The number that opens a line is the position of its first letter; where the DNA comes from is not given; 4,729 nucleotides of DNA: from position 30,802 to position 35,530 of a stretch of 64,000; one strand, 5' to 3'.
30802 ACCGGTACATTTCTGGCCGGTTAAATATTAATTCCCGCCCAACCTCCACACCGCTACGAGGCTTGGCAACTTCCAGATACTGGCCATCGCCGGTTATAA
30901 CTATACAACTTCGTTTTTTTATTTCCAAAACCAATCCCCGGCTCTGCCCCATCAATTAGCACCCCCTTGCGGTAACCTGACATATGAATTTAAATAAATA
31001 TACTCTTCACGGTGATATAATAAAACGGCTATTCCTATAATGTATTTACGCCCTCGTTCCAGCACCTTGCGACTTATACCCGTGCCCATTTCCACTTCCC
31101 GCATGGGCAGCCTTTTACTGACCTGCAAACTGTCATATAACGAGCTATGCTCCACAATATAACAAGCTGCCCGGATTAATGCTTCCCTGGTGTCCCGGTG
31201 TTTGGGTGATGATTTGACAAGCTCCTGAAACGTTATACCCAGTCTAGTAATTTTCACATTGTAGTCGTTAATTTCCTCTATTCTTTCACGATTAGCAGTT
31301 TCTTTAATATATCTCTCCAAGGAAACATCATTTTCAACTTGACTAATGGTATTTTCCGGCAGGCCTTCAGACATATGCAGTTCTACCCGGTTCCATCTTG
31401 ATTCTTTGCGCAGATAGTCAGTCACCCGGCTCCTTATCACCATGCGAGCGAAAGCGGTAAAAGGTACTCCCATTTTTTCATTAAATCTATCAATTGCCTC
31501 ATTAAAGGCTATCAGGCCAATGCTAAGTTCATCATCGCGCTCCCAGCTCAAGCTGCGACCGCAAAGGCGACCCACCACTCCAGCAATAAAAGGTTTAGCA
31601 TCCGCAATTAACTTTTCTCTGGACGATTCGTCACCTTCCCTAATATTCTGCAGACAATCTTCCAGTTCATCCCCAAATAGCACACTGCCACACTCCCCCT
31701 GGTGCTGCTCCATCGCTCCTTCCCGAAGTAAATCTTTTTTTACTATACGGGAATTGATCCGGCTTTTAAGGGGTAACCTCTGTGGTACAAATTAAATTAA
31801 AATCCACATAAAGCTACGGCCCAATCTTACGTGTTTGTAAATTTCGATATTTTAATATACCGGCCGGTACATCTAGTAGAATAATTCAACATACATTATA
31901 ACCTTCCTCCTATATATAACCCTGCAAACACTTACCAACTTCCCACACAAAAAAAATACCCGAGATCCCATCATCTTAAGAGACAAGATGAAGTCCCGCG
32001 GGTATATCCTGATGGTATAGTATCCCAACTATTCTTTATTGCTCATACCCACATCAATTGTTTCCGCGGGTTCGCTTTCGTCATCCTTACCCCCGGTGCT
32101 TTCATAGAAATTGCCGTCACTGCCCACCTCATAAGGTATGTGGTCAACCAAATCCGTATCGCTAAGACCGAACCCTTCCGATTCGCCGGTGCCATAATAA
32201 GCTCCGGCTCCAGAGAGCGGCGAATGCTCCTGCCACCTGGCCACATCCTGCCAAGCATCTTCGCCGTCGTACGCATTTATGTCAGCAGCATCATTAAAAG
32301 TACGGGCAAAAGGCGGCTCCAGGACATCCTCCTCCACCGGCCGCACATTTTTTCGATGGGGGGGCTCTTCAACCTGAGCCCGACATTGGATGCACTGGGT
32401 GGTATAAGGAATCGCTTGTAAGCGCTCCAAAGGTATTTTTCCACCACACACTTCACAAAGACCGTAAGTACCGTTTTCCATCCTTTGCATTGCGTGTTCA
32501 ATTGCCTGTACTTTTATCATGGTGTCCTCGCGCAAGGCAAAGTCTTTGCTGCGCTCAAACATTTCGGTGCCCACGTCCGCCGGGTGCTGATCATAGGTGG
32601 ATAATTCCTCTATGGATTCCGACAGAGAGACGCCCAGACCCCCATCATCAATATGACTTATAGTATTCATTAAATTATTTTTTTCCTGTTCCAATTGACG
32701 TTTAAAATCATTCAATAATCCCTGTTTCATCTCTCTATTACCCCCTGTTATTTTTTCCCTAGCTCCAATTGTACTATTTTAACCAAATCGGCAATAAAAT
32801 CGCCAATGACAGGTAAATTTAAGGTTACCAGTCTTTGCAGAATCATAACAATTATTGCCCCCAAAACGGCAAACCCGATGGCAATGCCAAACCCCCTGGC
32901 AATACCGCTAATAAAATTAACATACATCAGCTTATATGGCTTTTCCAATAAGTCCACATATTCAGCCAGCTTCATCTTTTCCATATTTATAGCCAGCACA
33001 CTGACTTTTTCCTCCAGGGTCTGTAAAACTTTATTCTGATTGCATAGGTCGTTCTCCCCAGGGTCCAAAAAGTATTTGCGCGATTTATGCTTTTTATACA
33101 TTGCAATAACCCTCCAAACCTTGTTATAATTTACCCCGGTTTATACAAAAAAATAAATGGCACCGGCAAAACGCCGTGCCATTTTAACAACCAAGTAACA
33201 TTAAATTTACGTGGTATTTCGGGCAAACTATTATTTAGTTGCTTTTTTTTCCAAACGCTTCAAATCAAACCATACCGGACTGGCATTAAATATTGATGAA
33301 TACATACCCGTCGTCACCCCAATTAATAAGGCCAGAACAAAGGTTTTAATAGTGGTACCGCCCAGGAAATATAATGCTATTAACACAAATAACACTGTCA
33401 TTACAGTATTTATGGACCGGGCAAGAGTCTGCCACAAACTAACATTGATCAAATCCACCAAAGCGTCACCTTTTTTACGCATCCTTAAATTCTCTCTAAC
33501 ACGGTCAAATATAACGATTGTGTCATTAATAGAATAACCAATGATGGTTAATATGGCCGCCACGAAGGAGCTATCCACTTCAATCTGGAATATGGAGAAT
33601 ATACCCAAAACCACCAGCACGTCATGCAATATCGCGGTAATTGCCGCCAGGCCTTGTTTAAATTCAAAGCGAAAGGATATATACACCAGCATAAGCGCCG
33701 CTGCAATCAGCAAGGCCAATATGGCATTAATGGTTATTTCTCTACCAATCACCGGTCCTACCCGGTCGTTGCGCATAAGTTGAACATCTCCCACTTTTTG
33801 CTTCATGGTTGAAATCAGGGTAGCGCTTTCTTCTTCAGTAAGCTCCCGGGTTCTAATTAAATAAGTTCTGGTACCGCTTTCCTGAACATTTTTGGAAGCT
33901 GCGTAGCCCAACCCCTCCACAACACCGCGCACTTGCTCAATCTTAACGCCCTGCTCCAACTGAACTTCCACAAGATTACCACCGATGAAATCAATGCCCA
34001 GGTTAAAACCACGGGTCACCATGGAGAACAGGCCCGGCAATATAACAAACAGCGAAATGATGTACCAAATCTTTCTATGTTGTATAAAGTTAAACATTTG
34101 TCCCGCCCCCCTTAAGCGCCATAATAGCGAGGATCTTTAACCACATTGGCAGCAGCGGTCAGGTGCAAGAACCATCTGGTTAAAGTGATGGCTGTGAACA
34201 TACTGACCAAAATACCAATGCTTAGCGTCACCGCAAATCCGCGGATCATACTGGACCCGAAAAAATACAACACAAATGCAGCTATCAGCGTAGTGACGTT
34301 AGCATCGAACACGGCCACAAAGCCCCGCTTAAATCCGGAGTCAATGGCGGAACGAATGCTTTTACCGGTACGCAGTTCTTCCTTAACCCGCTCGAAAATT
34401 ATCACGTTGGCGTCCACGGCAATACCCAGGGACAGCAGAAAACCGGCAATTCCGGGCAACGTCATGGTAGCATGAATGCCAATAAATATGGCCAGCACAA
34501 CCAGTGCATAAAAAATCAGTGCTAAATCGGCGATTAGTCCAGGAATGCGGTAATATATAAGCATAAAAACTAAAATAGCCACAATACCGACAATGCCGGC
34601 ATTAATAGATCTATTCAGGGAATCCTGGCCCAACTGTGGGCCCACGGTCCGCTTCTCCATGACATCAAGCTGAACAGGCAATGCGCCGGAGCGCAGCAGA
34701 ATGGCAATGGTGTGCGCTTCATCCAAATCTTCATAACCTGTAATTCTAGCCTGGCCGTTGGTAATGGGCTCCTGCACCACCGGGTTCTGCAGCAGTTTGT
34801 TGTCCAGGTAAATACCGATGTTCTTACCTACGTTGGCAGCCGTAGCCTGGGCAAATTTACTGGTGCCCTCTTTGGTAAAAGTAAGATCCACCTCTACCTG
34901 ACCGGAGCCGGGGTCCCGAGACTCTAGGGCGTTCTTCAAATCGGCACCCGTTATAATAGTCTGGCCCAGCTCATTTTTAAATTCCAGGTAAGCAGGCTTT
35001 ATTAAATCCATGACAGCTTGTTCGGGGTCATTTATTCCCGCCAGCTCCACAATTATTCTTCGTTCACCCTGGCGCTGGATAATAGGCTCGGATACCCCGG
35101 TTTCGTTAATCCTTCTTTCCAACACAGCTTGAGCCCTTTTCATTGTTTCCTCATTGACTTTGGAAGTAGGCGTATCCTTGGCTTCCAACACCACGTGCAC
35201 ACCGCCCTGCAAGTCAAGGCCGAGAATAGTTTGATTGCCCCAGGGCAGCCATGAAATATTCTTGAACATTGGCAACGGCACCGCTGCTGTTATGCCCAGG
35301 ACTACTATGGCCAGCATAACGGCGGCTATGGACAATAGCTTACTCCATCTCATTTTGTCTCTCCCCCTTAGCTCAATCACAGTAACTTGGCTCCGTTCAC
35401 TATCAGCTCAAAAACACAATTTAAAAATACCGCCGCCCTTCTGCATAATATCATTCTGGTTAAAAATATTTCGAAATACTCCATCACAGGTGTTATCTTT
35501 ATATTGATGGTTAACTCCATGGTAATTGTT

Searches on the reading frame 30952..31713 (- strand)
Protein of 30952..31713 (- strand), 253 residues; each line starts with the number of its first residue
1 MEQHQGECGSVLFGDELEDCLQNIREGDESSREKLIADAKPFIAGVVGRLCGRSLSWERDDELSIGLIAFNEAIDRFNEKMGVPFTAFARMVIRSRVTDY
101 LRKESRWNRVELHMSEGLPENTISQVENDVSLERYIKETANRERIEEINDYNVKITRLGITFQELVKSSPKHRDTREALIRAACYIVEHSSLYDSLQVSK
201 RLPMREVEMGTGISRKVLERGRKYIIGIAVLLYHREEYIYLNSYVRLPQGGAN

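Call 64: search_protein_families(library=ncbifam, proteins=[window:30952-31713:-], max_evalue=0.00001)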
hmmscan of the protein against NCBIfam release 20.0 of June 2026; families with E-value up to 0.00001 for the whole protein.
window:30952-31713:- (253 aa): 26 families (the best 25 are shown)
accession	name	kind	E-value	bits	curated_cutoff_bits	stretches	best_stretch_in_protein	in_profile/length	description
NF006175.0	PRK08311.2-3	subfamily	1.3e-89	299.9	244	1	16-250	6-239/244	RNA polymerase sigma factor SigI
NF006174.0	PRK08311.2-2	equivalog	1.3e-62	211.3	319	1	15-246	15-249/252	RNA polymerase sigma factor SigI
NF006172.0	PRK08311.1-3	equivalog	2.9e-61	207.5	318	1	16-246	14-243/248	RNA polymerase sigma factor SigI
NF006176.0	PRK08311.2-4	equivalog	2e-60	204.3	260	1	15-246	11-237/249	RNA polymerase sigma factor SigI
TIGR02895.1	spore_sigI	equivalog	2.8e-60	203.8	185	1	22-245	2-219/219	RNA polymerase sigma-I factor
NF006173.0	PRK08311.2-1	subfamily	7.8e-56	189.2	287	1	16-246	17-243/251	RNA polymerase sigma factor SigI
NF006178.0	PRK08311.2-6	equivalog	1.4e-54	185.1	306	1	16-246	6-232/236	RNA polymerase sigma factor SigI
NF006171.0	PRK08311.1-2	equivalog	1.2e-50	172.4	451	1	15-246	11-233/239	RNA polymerase sigma factor SigI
NF006177.0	PRK08311.2-5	equivalog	1.1e-48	166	498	1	28-245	16-228/237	RNA polymerase sigma factor SigI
NF006170.0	PRK08311.1-1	equivalog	1.3e-43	149.5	271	1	24-246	12-213/221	RNA polymerase sigma factor SigI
TIGR02937.1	sigma70-ECF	superfamily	3.4e-12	46.3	42.9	1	31-147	2-113/165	sigma-70 family RNA polymerase sigma factor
NF004052.0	PRK05572.1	subfamily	1.5e-09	37.8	311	1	15-106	17-106/252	SigF/SigG family RNA polymerase sporulation sigma factor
TIGR02479.1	FliA_WhiG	subfamily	2.4e-09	37.3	189.6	1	41-131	7-97/224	FliA/WhiG family RNA polymerase sigma factor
TIGR02885.1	spore_sigF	equivalog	8.4e-09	35.6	321.45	1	22-105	3-84/231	RNA polymerase sporulation sigma factor SigF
NF006071.0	PRK08215.1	equivalog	1.6e-08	34.4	372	1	11-106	18-111/258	RNA polymerase sporulation sigma factor SigG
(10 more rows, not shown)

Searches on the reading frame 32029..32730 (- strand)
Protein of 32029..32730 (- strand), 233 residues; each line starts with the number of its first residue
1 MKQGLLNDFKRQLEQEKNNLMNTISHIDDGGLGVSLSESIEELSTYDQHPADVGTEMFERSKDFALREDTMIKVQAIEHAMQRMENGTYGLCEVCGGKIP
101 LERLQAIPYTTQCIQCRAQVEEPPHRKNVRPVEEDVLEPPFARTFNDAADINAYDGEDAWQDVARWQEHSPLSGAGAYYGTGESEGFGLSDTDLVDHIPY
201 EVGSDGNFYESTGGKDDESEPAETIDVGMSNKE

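Call 64: search_protein_families(library=ncbifam, proteins=[window:32029-32730:-], max_evalue=0.00001)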
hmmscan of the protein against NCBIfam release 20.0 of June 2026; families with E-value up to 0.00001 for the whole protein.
window:32029-32730:- (233 aa): 6 families
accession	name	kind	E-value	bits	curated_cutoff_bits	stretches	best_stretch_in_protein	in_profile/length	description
TIGR02890.1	bacill_yteA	subfamily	8.1e-57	191.8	134.4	1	6-166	3-159/159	regulatory protein, yteA family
NF033459.1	DksA_like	equivalog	1.2e-17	64.2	105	1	6-122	3-111/113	RNA polymerase-binding protein DksA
TIGR02420.1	dksA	equivalog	3.3e-15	56.5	115.5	1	1-118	1-109/110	RNA polymerase-binding protein DksA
NF008045.0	PRK10778.1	equivalog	4.2e-09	36.8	289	1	2-121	33-143/151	RNA polymerase-binding protein DksA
TIGR02419.1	C4_traR_proteo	subfamily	8.6e-09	35.8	59.7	1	77-121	18-64/64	phage/conjugal plasmid C-4 type zinc finger protein, TraR family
NF008243.0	PRK11019.1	equivalog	2.9e-06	27.6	96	1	75-122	21-69/88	DksA/TraR family C4-type zinc finger protein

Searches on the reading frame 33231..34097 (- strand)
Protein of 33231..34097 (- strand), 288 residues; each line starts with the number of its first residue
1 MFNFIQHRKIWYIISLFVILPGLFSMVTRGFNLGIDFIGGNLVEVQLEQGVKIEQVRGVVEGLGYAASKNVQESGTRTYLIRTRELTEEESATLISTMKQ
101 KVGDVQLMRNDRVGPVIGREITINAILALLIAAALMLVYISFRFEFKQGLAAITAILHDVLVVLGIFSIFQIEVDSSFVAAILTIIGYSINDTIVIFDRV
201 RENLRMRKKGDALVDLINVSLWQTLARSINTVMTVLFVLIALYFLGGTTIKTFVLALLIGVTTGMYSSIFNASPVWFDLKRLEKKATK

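Call 64: search_protein_families(library=ncbifam, proteins=[window:33231-34097:-], max_evalue=0.00001)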
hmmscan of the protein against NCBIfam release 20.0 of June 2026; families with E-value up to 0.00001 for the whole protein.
window:33231-34097:- (288 aa): 24 families
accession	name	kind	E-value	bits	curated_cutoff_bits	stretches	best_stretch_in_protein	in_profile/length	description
TIGR00966.2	transloc_SecF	equivalog_domain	1.9e-95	319.6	160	1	2-278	1-278/279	protein translocase subunit SecF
NF009583.0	PRK13024.1-3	subfamily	3.1e-85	286.7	721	1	2-286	457-740/755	protein translocase subunit SecDF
NF009581.0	PRK13024.1-1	equivalog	1.4e-76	258.2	1058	1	2-285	449-735/752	protein translocase subunit SecDF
NF009584.0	PRK13024.1-4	equivalog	7.2e-71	239.5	1171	1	2-283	451-735/759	protein translocase subunit SecDF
NF009585.0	PRK13024.1-5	equivalog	1.4e-68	231.9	1037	1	2-286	670-984/993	protein translocase subunit SecDF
NF011315.0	PRK14726.1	equivalog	4.6e-63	213.6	1249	1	2-281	547-829/855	protein translocase subunit SecDF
TIGR00916.1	2A0604s01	subfamily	3.9e-49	167.3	148.6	1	103-269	68-231/231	SecD/SecF family protein translocase subunit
NF009580.0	PRK13023.1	equivalog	4e-48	164.3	1153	1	26-284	494-757/775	protein translocase subunit SecDF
NF009582.0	PRK13024.1-2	equivalog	8.3e-38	129.9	723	1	13-285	540-830/859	protein translocase subunit SecDF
NF009540.0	PRK12911.1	equivalog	1.3e-29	102.3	1878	1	115-285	1226-1400/1403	bifunctional preprotein translocase subunit SecD/SecF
NF046001.1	SecDF_plasm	equivalog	1.8e-28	99.1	500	1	13-283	554-850/878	protein translocase subunit SecDF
NF006353.0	PRK08578.1-1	subfamily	4.5e-17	62.4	282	1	9-264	6-259/281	preprotein translocase subunit SecF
TIGR01129.1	secD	equivalog_domain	1.5e-16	60.5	244.4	1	105-271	230-392/397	protein translocase subunit SecD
NF006354.0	PRK08578.1-2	equivalog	7.5e-15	55.1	353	1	13-231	25-228/296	preprotein translocase subunit SecF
NF041305.1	SecF_Halo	equivalog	2.3e-14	53.4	420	1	17-265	31-269/289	protein translocase subunit SecF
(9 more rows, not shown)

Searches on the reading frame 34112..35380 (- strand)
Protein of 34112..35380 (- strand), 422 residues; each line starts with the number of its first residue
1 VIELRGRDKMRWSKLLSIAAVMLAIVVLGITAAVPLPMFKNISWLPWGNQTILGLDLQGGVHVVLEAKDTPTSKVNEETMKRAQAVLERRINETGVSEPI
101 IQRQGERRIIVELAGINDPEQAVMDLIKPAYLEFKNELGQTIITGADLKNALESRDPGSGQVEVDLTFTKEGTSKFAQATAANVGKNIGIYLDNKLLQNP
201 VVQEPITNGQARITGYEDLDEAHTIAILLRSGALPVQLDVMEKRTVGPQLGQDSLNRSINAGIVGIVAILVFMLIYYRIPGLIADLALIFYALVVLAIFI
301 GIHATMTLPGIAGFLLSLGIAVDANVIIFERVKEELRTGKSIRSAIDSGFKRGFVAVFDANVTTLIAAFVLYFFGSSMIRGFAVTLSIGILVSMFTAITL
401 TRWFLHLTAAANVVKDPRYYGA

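Call 64: search_protein_families(library=ncbifam, proteins=[window:34112-35380:-], max_evalue=0.00001)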
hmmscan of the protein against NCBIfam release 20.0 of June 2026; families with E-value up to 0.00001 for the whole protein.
window:34112-35380:- (422 aa): 22 families
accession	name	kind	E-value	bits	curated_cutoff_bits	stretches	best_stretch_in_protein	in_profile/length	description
NF009583.0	PRK13024.1-3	subfamily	5.2e-130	434.8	721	2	137-410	159-433/755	protein translocase subunit SecDF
TIGR01129.1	secD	equivalog_domain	5.5e-120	401.2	244.4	2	141-405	133-397/397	protein translocase subunit SecD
NF009585.0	PRK13024.1-5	equivalog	5.4e-94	316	1037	2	141-408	381-647/993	protein translocase subunit SecDF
NF011315.0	PRK14726.1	equivalog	1.8e-93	314.2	1249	2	140-406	256-522/855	protein translocase subunit SecDF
NF009581.0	PRK13024.1-1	equivalog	2.3e-85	287.2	1058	1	49-421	30-424/752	protein translocase subunit SecDF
NF009584.0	PRK13024.1-4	equivalog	3.1e-81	273.8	1171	1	50-416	31-420/759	protein translocase subunit SecDF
TIGR00916.1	2A0604s01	subfamily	1.1e-74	250.9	148.6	1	168-398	1-231/231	SecD/SecF family protein translocase subunit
NF009545.0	PRK12933.1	equivalog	3.1e-67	227.4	728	2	209-412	393-597/604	protein translocase subunit SecD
NF009580.0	PRK13023.1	equivalog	4.2e-63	213.8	1153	1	140-405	179-444/775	protein translocase subunit SecDF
NF006218.0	PRK08343.1-4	subfamily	3.9e-52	177.4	383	1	53-396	33-376/392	preprotein translocase subunit SecD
NF009540.0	PRK12911.1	equivalog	3.9e-52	176.9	1878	1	168-406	821-1059/1403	bifunctional preprotein translocase subunit SecD/SecF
NF009582.0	PRK13024.1-2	equivalog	1.1e-38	132.8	723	1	178-414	257-493/859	protein translocase subunit SecDF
NF006216.0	PRK08343.1-2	equivalog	2.4e-37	128.9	519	2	216-396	306-489/506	preprotein translocase subunit SecD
NF046001.1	SecDF_plasm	equivalog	4e-35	121.1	500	1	205-413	300-508/878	protein translocase subunit SecDF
TIGR00966.2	transloc_SecF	equivalog_domain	2.1e-27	96.3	160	1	229-405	97-276/279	protein translocase subunit SecF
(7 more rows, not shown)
